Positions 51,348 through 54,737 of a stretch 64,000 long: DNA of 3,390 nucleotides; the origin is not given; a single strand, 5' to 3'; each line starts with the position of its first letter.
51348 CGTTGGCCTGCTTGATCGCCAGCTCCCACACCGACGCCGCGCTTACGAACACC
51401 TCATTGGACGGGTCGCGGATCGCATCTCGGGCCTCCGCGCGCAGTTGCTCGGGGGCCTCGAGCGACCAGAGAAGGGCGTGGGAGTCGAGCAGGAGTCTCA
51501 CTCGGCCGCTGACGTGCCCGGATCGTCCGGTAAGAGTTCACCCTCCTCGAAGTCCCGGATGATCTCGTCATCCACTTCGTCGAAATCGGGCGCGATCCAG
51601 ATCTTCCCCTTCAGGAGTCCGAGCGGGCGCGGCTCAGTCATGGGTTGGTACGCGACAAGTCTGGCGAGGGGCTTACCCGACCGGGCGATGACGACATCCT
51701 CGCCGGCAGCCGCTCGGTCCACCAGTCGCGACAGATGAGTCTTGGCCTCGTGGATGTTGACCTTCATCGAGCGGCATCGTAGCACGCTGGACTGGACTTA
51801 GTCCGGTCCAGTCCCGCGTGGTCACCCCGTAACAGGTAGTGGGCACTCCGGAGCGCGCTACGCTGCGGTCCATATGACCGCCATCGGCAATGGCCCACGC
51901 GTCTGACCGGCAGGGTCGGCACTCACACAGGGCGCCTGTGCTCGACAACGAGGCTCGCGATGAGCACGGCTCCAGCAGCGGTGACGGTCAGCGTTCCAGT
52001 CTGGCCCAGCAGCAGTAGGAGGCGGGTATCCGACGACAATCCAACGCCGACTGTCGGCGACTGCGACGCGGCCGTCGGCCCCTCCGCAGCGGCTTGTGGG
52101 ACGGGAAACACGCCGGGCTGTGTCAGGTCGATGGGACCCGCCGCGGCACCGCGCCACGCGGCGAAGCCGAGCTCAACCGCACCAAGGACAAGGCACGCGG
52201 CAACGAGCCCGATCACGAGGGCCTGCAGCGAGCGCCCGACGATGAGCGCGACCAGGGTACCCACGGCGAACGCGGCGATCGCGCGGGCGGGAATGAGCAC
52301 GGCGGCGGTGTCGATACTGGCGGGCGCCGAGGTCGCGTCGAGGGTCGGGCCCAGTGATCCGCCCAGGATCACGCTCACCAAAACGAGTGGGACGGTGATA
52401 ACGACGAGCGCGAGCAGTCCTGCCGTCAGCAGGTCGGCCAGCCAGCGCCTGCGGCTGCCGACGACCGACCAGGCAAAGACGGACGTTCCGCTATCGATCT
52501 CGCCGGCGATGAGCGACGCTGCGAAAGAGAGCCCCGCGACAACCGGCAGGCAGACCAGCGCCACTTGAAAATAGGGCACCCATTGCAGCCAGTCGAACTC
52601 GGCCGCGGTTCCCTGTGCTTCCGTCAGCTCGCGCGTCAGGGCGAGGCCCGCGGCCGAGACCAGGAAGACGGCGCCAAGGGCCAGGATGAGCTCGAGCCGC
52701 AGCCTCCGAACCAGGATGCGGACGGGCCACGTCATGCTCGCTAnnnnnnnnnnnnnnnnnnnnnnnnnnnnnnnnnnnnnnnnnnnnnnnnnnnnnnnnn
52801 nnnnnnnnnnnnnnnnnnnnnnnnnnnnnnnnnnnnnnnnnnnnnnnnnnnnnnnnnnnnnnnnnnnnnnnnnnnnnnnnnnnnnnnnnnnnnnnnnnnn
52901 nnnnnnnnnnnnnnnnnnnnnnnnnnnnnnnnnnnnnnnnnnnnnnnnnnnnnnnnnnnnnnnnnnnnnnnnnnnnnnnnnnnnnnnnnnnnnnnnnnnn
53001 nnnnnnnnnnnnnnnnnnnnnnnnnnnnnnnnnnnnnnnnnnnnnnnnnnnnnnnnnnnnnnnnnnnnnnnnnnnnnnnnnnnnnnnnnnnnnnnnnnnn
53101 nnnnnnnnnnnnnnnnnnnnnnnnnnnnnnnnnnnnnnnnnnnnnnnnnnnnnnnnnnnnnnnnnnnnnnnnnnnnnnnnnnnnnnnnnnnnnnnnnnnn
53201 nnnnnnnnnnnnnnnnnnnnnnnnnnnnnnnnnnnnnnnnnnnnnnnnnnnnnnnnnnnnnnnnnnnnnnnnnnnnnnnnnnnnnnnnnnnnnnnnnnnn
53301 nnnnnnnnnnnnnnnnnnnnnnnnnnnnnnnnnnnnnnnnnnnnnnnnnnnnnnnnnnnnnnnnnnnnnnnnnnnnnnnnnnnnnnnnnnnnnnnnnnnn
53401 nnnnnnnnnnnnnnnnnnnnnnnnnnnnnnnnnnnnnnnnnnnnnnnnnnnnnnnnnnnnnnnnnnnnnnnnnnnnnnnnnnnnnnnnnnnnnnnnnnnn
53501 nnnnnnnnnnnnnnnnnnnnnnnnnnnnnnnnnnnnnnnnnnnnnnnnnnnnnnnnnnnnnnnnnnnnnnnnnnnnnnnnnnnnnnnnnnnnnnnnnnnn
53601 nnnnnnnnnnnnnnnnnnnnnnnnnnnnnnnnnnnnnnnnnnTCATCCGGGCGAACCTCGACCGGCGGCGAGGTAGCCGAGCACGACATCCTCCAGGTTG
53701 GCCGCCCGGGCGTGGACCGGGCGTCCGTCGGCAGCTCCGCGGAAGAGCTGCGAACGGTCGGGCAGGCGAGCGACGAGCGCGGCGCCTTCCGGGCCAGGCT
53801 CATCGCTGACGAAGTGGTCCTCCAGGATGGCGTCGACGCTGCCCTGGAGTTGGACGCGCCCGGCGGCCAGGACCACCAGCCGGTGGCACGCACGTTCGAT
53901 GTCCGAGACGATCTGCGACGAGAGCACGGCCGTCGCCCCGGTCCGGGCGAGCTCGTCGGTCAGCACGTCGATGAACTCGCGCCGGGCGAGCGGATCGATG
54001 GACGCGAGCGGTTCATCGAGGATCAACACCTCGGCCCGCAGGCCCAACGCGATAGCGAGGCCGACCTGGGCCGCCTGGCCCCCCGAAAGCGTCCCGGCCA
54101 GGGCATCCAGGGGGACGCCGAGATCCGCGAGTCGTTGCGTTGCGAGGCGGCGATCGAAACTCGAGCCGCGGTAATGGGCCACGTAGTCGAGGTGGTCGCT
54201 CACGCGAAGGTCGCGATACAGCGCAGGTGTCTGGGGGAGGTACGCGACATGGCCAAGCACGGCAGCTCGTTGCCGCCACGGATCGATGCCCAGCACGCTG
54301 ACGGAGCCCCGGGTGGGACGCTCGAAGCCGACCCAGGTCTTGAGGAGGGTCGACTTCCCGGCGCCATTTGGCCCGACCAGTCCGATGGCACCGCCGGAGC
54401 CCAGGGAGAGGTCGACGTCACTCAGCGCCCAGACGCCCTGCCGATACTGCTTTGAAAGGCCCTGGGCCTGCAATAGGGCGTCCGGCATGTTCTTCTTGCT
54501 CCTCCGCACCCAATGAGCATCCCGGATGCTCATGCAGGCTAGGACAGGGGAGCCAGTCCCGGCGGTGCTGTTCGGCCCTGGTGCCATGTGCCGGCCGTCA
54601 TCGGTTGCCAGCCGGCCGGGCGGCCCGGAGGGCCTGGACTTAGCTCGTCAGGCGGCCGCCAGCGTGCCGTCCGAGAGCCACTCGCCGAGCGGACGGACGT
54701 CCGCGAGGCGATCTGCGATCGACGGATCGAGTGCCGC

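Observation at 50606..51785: Three-gene operon with overlapping stop and start codons: Phd/YefM antitoxin, VapC PIN toxin, and a stand-alone Pnkp-like polynucleotide kinase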

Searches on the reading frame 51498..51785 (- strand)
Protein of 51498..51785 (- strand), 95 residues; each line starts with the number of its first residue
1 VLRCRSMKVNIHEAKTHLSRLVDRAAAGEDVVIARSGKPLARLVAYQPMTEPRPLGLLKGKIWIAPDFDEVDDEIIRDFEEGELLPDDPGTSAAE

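Call 3: search_protein_families(library=pfam, proteins=[window:51498-51785:-], max_evalue=0.01)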
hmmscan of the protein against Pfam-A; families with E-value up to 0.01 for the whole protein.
window:51498-51785:- (95 aa): 1 family
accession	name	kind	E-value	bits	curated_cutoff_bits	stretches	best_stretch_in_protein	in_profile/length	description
PF02604.26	PhdYeFM_antitox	-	3e-10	40.2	29.8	1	8-47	3-43/74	Antitoxin Phd_YefM, type II toxin-antitoxin system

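Call 4: search_protein_families(library=ncbifam, proteins=[window:51498-51785:-], max_evalue=0.01)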
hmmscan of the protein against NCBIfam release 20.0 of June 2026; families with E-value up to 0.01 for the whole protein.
window:51498-51785:- (95 aa): 2 families
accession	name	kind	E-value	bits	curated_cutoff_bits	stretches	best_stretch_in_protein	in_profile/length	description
TIGR01552.1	phd_fam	subfamily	1.8e-08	33.6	20.8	1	9-46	2-39/53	type II toxin-antitoxin system prevent-host-death family antitoxin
NF050009.1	TA_VapB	equivalog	0.00018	22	60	1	50-70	36-56/65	type II toxin-antitoxin system VapB family antitoxin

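Call 50: search_protein_families(library=padloc, proteins=[window:51498-51767:-], max_evalue=0.001)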
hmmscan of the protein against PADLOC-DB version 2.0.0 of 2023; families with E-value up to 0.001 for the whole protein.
window:51498-51767:- (89 aa): 0 families

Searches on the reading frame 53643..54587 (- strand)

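Call 55: search_protein_families(library=pfam, proteins=[window:53643-54587:-], max_evalue=0.001)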
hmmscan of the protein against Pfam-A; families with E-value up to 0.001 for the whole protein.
window:53643-54587:- (314 aa): 2 families
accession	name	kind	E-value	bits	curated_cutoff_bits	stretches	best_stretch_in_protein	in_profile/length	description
PF00005.33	ABC_tran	-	5.7e-25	88.9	25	1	55-195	1-137/137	ABC transporter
PF13304.12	AAA_21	-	7.4e-10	39.8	27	1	176-225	247-298/304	AAA domain, putative AbiEii toxin, Type IV TA system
